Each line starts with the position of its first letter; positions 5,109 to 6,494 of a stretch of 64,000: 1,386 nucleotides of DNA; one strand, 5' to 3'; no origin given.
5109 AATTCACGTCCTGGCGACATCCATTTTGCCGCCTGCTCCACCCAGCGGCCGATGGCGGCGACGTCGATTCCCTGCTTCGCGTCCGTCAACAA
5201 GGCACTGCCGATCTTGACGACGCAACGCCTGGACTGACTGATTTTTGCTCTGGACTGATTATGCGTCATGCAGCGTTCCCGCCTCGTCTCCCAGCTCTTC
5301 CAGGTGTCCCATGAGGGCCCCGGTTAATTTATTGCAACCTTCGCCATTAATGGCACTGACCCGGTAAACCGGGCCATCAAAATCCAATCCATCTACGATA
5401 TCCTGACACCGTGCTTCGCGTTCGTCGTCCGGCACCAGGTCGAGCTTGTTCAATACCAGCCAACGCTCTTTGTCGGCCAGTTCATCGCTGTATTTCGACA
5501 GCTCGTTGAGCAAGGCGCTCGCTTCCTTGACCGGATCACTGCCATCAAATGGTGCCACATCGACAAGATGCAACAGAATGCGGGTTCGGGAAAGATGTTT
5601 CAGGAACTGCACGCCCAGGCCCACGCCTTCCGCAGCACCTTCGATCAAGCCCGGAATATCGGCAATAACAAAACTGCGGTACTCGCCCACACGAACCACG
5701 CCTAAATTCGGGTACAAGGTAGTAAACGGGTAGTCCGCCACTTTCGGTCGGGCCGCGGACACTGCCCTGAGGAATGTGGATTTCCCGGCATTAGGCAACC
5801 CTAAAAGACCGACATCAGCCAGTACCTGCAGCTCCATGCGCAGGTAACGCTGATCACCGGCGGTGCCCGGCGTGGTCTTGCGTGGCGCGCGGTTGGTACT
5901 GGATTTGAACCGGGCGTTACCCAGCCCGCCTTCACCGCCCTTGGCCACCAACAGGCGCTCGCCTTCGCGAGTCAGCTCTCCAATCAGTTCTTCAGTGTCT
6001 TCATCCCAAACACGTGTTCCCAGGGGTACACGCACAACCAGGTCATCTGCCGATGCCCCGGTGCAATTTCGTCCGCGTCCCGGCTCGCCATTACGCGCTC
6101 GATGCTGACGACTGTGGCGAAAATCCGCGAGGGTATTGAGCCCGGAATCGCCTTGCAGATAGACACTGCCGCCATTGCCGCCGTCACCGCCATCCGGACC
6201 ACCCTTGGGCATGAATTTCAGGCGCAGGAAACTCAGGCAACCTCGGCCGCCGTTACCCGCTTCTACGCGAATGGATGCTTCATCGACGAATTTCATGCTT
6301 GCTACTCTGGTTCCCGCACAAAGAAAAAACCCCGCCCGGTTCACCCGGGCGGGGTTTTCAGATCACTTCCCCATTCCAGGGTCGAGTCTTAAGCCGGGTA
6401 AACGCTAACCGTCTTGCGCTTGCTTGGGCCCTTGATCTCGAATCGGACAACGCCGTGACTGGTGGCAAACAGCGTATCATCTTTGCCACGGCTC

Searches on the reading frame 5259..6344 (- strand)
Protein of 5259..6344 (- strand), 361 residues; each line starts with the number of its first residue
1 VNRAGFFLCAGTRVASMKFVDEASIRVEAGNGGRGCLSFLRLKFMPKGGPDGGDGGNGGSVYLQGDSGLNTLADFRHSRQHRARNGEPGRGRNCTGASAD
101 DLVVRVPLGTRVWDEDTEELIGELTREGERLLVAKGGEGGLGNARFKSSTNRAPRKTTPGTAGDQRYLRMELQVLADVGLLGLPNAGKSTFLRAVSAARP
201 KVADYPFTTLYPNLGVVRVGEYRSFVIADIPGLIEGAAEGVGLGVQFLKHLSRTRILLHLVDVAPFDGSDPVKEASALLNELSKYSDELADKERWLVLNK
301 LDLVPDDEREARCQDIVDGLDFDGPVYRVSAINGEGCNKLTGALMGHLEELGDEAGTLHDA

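Call 28: search_protein_families(library=pfam, proteins=[window:5259-6344:-], max_evalue=0.0001)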
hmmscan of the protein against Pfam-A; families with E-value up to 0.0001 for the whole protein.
window:5259-6344:- (361 aa): 3 families
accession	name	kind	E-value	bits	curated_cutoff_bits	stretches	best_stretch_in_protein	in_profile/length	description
PF01018.28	GTP1_OBG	-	2.3e-59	199.9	27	1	20-174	1-155/155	GTP1/OBG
PF01926.29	MMR_HSR1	-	6.9e-24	84.6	21.9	1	177-300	1-113/113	50S ribosome-binding GTPase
PF02421.24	FeoB_N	-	6.1e-08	32.8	27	1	178-233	3-57/156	Ferrous iron transport protein B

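Call 95: list_cluster_members(proteins=[window:5259-6344:-, window:60107-62974:+, window:50959-53013:-, window:30504-32006:+])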
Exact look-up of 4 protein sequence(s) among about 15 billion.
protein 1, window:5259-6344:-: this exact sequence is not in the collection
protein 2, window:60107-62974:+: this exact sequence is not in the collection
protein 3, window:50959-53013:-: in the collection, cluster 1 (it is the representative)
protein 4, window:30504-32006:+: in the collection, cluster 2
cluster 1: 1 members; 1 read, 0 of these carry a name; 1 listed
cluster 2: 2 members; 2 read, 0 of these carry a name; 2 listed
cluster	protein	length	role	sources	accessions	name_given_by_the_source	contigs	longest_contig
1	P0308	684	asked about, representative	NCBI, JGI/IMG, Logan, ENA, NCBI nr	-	-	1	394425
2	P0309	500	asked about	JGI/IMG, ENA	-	-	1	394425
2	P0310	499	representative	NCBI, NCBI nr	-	-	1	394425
